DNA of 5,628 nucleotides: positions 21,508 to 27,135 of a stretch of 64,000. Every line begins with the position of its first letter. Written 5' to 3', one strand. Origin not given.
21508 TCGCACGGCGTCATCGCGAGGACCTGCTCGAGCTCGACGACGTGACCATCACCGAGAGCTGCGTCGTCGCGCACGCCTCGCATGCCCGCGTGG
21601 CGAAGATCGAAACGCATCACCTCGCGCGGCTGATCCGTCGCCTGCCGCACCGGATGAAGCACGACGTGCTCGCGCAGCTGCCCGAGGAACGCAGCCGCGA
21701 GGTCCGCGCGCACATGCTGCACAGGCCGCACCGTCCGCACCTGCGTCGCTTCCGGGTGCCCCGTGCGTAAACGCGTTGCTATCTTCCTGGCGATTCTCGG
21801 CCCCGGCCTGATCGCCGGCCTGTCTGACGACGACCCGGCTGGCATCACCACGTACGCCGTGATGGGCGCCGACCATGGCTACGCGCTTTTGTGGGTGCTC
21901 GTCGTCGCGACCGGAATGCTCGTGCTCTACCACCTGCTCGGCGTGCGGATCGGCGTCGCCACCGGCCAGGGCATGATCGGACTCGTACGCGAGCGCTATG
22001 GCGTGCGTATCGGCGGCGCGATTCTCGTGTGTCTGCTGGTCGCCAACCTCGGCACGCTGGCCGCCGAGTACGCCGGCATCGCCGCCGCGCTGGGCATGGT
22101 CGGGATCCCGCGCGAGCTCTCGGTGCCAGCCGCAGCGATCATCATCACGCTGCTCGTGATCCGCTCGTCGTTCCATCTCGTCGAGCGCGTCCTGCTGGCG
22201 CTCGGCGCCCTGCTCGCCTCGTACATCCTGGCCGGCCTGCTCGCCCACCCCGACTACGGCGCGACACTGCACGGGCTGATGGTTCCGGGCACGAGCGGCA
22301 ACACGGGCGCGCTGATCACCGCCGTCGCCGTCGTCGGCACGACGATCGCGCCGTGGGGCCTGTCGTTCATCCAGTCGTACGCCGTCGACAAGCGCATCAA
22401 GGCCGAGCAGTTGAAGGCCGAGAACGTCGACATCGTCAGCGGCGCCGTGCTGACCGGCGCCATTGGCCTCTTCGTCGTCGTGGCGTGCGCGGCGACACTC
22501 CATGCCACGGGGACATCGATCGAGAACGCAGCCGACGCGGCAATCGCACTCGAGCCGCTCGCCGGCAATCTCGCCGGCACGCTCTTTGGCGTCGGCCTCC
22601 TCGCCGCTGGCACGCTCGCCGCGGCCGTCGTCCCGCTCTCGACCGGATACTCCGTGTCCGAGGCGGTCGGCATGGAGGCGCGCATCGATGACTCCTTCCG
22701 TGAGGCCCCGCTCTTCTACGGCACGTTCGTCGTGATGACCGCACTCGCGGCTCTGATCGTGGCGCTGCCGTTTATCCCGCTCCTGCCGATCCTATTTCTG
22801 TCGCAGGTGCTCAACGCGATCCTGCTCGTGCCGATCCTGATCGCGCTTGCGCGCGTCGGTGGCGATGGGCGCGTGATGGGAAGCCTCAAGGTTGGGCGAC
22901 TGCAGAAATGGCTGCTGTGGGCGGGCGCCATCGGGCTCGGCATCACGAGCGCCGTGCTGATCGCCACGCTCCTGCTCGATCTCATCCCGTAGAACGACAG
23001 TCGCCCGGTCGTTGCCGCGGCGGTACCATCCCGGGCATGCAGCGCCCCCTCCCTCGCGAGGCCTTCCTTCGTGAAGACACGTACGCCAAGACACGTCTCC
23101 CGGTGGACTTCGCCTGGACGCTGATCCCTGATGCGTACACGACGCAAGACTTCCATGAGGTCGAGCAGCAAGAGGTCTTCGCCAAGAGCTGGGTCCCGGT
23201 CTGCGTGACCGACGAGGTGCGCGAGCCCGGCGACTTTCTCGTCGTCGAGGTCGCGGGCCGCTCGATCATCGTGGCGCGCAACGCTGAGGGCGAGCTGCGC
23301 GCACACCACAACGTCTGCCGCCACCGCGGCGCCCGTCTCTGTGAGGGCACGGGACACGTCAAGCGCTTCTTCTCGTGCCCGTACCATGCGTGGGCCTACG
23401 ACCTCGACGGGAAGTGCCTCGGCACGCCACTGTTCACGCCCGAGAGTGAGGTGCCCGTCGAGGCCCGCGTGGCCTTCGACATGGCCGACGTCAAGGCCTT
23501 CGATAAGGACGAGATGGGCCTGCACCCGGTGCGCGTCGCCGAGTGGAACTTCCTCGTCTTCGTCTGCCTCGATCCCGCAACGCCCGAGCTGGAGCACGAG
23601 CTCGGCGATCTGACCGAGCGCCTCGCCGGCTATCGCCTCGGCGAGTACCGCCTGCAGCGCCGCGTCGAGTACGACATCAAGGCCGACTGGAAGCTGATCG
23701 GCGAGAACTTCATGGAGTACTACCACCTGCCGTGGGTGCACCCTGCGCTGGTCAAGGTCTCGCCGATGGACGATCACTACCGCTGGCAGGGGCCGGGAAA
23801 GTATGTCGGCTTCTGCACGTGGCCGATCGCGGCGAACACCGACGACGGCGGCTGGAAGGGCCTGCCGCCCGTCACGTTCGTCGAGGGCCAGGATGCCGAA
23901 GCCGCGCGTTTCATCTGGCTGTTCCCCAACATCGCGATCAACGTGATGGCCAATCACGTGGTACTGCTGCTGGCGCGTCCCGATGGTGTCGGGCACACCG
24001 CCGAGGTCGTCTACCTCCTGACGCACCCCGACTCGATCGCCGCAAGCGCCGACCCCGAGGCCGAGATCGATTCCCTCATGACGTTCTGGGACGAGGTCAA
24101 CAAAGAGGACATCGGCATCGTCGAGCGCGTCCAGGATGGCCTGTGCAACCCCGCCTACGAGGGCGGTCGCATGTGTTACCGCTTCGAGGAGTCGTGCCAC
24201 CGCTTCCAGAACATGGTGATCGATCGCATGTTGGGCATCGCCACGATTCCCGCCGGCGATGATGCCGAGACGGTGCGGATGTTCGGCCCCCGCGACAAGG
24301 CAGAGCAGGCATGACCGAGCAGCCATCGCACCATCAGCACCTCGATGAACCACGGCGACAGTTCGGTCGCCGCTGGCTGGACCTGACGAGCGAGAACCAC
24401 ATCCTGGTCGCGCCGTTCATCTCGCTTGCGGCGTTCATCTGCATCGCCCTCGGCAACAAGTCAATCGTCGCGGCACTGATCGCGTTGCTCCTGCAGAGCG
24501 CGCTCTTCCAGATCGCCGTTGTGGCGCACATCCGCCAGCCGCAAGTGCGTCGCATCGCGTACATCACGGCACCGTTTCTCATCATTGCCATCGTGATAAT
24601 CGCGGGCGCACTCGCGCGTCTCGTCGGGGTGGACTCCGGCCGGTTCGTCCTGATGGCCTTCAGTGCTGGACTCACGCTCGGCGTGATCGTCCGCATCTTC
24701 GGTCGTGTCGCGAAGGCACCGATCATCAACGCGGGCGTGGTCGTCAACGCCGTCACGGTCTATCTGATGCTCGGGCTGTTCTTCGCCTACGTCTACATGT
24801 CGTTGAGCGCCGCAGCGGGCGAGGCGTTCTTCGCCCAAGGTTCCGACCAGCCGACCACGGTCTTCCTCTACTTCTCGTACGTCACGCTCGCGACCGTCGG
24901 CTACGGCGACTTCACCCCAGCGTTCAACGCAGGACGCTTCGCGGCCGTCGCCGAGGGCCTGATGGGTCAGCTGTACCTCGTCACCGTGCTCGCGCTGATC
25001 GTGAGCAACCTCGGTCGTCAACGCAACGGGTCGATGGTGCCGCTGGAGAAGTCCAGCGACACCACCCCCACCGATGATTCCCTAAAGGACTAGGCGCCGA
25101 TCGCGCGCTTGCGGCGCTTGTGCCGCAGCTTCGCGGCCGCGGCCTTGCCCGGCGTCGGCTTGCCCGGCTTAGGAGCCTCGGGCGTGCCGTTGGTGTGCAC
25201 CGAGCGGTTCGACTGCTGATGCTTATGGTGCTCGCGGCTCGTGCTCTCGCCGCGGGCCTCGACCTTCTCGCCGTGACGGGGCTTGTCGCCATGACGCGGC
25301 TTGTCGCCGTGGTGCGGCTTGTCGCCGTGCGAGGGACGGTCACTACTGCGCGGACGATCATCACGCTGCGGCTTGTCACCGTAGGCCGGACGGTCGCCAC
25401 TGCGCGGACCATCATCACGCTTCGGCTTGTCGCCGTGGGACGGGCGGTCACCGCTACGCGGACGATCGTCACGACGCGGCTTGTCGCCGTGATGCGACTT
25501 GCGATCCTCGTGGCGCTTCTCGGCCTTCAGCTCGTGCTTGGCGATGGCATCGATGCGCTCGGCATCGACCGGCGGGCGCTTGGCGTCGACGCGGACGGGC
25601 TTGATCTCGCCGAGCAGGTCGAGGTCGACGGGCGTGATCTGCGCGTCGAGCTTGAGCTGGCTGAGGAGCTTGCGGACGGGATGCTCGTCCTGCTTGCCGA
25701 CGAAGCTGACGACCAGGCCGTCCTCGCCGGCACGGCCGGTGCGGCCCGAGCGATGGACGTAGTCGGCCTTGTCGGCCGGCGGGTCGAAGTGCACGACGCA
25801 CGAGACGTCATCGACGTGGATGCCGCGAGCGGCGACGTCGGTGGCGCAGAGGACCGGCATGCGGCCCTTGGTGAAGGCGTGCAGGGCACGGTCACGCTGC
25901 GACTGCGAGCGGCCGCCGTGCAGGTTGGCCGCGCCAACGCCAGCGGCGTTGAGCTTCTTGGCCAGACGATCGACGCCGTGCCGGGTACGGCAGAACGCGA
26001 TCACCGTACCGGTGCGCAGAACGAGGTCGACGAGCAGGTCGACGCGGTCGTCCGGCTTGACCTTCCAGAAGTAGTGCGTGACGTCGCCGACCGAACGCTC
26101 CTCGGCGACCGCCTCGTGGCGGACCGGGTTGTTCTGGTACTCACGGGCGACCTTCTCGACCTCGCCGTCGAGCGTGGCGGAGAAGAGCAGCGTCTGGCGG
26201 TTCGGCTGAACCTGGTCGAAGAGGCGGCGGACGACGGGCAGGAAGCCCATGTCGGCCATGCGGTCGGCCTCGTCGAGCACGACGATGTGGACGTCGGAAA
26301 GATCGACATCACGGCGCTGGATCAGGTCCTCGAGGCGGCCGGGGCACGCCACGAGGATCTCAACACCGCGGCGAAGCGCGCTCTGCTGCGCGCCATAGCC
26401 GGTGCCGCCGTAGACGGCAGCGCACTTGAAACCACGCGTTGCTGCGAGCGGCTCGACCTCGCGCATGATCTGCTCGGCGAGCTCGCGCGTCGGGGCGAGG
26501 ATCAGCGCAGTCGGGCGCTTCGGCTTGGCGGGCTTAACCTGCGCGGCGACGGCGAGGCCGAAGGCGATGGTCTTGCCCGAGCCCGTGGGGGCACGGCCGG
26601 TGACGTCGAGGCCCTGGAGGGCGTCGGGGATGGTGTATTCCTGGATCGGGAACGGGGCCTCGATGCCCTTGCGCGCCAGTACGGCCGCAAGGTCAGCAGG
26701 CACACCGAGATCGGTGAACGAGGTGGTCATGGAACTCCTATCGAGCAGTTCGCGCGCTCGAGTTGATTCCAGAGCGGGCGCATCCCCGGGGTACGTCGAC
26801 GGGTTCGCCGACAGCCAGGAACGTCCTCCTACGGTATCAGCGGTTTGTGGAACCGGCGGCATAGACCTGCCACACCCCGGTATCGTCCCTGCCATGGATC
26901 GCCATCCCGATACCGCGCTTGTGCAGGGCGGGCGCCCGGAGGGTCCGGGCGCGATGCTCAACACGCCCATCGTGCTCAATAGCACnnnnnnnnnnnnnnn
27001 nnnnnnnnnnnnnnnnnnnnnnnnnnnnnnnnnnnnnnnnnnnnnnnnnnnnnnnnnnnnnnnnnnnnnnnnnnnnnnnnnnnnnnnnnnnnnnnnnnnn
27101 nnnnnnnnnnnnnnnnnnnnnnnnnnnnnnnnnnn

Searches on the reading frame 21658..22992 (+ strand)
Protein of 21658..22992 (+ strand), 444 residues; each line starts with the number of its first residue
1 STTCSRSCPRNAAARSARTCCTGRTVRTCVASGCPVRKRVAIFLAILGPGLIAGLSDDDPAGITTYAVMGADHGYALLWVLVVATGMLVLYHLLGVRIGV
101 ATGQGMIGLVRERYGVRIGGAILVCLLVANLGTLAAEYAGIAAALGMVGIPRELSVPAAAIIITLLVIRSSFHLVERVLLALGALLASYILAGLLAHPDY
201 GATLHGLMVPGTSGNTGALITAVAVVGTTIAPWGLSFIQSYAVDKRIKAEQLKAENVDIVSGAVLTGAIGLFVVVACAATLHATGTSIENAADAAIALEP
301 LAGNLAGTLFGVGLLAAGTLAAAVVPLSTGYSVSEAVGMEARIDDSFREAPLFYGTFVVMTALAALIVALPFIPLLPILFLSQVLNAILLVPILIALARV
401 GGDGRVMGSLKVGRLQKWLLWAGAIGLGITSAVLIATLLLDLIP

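Call 87: search_protein_families(library=pfam, proteins=[window:21658-22992:+], max_evalue=0.00001)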
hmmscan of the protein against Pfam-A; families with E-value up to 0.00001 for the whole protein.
window:21658-22992:+ (444 aa): 1 family
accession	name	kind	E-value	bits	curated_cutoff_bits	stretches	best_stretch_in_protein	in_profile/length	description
PF01566.24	Nramp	-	2.2e-75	254.4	29.8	1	63-413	1-356/357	Natural resistance-associated macrophage protein-like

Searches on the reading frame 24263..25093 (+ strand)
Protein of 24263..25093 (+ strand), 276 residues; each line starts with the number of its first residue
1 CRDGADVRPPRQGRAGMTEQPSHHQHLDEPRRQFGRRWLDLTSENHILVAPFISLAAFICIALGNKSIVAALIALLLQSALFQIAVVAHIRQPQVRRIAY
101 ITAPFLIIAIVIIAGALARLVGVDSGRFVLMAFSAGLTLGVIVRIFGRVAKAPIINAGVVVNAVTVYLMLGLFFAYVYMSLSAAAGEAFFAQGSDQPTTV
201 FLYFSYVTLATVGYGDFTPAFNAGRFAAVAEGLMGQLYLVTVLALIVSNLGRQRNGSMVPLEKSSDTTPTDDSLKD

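Call 87: search_protein_families(library=pfam, proteins=[window:24263-25093:+], max_evalue=0.00001)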
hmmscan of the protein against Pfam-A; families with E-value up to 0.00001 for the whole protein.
window:24263-25093:+ (276 aa): 1 family
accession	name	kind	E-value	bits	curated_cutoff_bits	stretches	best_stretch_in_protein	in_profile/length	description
PF07885.22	Ion_trans_2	-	1.2e-10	41.6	22.5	1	171-249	6-76/79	Ion channel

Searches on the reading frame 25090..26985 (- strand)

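Call 87: search_protein_families(library=pfam, proteins=[window:25090-26985:-], max_evalue=0.00001)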
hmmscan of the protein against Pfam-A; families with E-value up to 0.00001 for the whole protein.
window:25090-26985:- (631 aa): 3 families
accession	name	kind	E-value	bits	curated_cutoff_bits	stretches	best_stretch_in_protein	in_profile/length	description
PF00270.35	DEAD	-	3.2e-45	154.3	26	1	113-278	2-166/167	DEAD/DEAH box helicase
PF00271.37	Helicase_C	-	2.8e-30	105.2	23.5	1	315-420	3-110/110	Helicase conserved C-terminal domain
PF04851.21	ResIII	-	2.2e-07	31.4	22.5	1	132-272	30-162/164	Type III restriction enzyme, res subunit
